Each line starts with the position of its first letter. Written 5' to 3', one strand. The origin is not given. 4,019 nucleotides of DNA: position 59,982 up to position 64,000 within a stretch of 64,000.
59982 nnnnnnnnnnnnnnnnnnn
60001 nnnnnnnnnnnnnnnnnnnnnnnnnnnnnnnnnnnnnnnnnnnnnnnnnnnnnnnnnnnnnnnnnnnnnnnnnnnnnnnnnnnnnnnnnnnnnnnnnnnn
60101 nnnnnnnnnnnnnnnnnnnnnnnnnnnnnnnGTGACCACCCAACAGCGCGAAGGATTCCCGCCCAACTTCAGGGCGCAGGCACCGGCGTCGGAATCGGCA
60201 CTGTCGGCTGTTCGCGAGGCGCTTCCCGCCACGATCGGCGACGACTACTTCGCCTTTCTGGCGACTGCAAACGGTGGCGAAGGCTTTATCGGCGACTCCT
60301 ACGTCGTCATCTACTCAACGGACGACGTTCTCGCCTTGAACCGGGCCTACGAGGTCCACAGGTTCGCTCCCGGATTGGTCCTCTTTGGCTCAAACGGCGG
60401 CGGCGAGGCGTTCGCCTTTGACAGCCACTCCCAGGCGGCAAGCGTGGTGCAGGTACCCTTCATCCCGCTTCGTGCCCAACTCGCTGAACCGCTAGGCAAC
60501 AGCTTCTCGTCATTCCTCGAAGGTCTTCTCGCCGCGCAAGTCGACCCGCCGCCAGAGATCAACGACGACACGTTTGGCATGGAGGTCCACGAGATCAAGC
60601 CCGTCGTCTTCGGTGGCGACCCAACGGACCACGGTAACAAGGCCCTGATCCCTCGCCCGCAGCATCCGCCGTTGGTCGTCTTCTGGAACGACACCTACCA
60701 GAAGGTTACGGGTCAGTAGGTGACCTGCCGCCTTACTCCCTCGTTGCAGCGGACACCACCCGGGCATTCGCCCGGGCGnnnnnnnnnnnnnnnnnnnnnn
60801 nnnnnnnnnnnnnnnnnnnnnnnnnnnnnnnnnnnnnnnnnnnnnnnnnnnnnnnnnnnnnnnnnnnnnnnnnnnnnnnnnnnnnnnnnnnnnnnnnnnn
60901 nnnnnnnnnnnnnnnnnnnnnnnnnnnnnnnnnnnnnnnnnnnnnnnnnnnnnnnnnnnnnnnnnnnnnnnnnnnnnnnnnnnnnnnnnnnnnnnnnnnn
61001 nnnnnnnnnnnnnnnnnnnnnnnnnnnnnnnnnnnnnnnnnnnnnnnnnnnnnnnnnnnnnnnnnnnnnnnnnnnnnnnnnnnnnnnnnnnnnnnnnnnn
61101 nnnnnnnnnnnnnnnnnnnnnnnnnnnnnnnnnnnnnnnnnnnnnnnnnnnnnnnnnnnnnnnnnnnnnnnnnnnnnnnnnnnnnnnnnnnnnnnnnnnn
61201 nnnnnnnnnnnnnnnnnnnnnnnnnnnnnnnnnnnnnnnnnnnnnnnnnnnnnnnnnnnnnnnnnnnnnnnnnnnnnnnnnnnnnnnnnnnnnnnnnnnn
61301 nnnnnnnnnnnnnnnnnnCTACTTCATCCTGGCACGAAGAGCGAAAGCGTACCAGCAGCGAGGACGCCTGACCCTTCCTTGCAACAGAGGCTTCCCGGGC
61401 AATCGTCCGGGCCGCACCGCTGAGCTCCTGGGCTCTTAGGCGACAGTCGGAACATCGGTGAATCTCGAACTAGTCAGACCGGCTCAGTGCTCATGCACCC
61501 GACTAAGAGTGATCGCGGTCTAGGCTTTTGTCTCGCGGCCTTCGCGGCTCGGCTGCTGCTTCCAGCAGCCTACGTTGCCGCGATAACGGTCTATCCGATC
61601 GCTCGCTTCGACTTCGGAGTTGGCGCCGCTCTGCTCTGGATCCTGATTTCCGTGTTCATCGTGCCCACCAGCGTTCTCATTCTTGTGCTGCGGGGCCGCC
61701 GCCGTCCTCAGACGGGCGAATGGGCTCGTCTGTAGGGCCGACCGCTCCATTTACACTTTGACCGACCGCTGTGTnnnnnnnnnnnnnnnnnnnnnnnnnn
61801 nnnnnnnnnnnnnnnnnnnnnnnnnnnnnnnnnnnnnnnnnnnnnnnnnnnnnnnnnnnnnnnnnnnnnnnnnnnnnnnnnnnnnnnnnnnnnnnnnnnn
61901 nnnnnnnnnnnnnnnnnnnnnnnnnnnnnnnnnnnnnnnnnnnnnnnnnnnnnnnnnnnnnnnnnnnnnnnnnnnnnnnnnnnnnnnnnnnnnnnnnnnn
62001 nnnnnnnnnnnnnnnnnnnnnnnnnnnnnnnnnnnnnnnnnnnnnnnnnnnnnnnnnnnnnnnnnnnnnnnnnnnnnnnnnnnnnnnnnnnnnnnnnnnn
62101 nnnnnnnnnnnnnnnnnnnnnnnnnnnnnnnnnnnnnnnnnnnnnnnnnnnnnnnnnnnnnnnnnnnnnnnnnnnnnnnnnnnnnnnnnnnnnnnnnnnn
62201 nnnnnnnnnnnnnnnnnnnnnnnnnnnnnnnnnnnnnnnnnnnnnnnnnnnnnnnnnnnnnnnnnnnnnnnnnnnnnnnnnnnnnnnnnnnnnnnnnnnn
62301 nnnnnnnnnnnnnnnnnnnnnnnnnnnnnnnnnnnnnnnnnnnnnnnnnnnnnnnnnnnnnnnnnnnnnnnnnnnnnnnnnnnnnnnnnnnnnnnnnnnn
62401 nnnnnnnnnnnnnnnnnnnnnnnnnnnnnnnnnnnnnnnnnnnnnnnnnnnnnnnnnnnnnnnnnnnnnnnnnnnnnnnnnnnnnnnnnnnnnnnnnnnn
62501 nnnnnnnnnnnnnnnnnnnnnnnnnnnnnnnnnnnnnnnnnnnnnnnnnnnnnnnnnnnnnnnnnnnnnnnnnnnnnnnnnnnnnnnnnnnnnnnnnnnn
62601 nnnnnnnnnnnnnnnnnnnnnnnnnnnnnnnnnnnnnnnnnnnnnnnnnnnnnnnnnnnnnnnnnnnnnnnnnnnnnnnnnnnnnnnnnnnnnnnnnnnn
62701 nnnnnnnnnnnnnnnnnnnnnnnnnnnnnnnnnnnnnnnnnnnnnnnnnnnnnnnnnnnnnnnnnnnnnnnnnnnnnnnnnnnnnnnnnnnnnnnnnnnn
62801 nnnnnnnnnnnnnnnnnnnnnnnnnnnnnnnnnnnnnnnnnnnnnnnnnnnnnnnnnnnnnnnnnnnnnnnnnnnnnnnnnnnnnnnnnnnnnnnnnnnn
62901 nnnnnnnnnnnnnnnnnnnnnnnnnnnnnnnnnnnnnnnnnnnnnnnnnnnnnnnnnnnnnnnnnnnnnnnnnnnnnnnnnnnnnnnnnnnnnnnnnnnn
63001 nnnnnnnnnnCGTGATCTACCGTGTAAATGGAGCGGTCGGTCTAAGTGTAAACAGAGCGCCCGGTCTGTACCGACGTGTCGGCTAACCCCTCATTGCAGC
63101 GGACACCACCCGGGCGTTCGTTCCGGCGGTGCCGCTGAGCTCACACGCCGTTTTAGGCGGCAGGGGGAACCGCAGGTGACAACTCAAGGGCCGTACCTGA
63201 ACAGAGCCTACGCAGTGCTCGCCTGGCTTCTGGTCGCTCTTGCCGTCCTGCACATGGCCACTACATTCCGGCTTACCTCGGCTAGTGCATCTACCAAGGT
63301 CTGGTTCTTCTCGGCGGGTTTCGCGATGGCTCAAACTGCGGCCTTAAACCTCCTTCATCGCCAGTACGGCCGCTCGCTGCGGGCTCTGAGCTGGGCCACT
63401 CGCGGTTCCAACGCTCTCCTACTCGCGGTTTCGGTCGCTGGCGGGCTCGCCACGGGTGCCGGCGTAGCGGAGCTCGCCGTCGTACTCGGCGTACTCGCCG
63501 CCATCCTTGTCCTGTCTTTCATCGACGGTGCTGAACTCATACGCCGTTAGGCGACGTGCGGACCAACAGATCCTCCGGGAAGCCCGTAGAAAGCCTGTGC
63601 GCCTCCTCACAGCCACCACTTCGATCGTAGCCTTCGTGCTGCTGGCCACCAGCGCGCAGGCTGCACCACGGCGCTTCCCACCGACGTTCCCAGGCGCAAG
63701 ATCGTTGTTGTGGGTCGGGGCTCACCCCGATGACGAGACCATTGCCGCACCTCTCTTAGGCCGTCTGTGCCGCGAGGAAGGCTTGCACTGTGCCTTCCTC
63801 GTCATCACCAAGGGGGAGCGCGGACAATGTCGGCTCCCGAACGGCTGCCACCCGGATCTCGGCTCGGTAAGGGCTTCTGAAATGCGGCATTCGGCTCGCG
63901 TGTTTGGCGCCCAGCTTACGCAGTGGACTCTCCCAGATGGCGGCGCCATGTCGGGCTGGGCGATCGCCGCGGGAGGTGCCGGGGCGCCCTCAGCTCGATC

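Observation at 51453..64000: Complete chromosomal integron with intI co-oriented with, and upstream of, its cassette array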

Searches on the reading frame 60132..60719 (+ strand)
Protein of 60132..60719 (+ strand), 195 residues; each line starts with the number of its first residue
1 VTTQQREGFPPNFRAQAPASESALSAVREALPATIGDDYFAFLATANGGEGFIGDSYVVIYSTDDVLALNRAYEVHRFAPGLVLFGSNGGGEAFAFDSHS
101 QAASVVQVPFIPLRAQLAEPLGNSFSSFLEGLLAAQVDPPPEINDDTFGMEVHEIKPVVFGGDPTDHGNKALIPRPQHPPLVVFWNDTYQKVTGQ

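Call 6: search_protein_families(library=ncbifam, proteins=[window:60132-60719:+], max_evalue=0.01)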
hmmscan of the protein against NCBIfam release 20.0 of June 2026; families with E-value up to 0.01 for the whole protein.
window:60132-60719:+ (195 aa): 0 families

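Call 49: search_protein_families(library=padloc, proteins=[window:60132-60719:+], max_evalue=0.01)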
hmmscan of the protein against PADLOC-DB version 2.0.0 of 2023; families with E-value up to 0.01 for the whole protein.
window:60132-60719:+ (195 aa): 0 families

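Call 50: search_protein_families(library=pfam, proteins=[window:60132-60719:+], max_evalue=0.01)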
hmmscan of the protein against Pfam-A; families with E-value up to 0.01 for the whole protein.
window:60132-60719:+ (195 aa): 2 families
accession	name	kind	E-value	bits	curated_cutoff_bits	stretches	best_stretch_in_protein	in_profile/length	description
PF09346.15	SMI1_KNR4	-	1.7e-09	38.8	25.4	1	18-130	1-124/125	SMI1 / KNR4 family (SUKH-1)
PF14568.11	SUKH_6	-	5.7e-05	24.1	27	1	31-129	11-119/119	SMI1-KNR4 cell-wall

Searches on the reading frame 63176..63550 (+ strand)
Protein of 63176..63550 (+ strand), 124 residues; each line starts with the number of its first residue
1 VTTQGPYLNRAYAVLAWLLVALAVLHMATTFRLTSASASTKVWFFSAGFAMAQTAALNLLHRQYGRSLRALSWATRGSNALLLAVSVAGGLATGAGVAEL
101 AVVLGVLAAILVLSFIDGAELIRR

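Call 38: find_encoding_contigs(protein=window:63176-63547:+, flank=10000, max_places=4)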
Protein seq(124 aa) (124 aa): no gene with exactly this product is on record in the collection.

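Call 50: search_protein_families(library=pfam, proteins=[window:63176-63550:+], max_evalue=0.01)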
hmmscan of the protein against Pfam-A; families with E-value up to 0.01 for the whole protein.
window:63176-63550:+ (124 aa): 0 families

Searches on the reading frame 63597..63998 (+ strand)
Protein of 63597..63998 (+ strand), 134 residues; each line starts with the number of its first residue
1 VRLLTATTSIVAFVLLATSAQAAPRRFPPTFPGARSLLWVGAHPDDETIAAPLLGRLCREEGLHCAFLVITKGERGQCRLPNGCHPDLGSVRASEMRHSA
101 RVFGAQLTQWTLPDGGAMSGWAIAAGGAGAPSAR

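Call 50: search_protein_families(library=pfam, proteins=[window:63597-63998:+], max_evalue=0.01)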
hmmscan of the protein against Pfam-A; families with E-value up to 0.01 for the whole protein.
window:63597-63998:+ (134 aa): 1 family
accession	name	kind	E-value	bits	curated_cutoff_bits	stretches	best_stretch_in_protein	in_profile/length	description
PF02585.22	PIG-L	-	6.3e-12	46.5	28.2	1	38-117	1-81/129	GlcNAc-PI de-N-acetylase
